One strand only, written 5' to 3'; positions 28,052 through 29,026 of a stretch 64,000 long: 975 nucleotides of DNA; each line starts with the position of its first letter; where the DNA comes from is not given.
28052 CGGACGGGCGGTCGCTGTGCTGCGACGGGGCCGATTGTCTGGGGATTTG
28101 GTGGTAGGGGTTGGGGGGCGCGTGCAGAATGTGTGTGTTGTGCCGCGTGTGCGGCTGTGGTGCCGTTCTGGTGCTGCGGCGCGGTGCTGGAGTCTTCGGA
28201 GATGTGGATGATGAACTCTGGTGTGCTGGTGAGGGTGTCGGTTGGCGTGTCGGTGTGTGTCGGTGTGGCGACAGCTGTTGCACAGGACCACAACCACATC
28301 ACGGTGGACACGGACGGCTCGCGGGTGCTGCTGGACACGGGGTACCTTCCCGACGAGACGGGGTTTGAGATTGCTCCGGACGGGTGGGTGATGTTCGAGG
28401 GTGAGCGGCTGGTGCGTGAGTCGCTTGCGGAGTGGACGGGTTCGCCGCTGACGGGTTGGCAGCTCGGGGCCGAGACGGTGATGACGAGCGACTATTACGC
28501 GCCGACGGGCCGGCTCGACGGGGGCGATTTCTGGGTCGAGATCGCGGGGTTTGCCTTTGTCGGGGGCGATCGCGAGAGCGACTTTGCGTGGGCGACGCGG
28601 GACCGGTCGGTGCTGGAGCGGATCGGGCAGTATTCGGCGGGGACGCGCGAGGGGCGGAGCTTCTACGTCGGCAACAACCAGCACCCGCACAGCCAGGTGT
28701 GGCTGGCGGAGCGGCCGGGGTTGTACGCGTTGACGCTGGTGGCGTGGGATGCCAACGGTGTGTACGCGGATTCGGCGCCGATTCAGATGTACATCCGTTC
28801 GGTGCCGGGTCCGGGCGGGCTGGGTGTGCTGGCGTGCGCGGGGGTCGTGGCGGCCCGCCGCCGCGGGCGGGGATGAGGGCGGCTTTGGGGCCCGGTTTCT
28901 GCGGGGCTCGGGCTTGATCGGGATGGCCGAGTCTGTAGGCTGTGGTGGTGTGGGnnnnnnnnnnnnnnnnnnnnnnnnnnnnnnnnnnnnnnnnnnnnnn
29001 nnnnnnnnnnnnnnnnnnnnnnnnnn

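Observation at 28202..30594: Choice-of-anchor triplet: three tandem paralogs, two with PEP-CTERM tails and one with the dockerin-like tail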

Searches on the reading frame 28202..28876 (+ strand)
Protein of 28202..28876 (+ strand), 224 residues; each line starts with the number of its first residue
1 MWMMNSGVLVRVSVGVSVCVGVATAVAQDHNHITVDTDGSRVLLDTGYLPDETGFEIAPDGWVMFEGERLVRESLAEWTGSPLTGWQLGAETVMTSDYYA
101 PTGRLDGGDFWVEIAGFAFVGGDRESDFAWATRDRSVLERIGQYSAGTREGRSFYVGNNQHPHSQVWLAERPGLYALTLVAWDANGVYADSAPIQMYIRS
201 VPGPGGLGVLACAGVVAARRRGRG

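Call 3: search_protein_families(library=ncbifam, proteins=[window:28202-28876:+], max_evalue=1)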
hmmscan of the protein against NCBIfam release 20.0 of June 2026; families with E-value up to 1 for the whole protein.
window:28202-28876:+ (224 aa): 1 family
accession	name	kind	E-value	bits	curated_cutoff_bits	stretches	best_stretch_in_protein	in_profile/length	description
NF058571.1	GVDTG_CTERM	domain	0.012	15.9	29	1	201-221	24-44/44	GVDTG sorting domain-containing protein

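Call 4: search_protein_families(library=pfam, proteins=[window:28202-28876:+], max_evalue=1)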
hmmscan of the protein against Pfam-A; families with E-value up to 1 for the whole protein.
window:28202-28876:+ (224 aa): 0 families
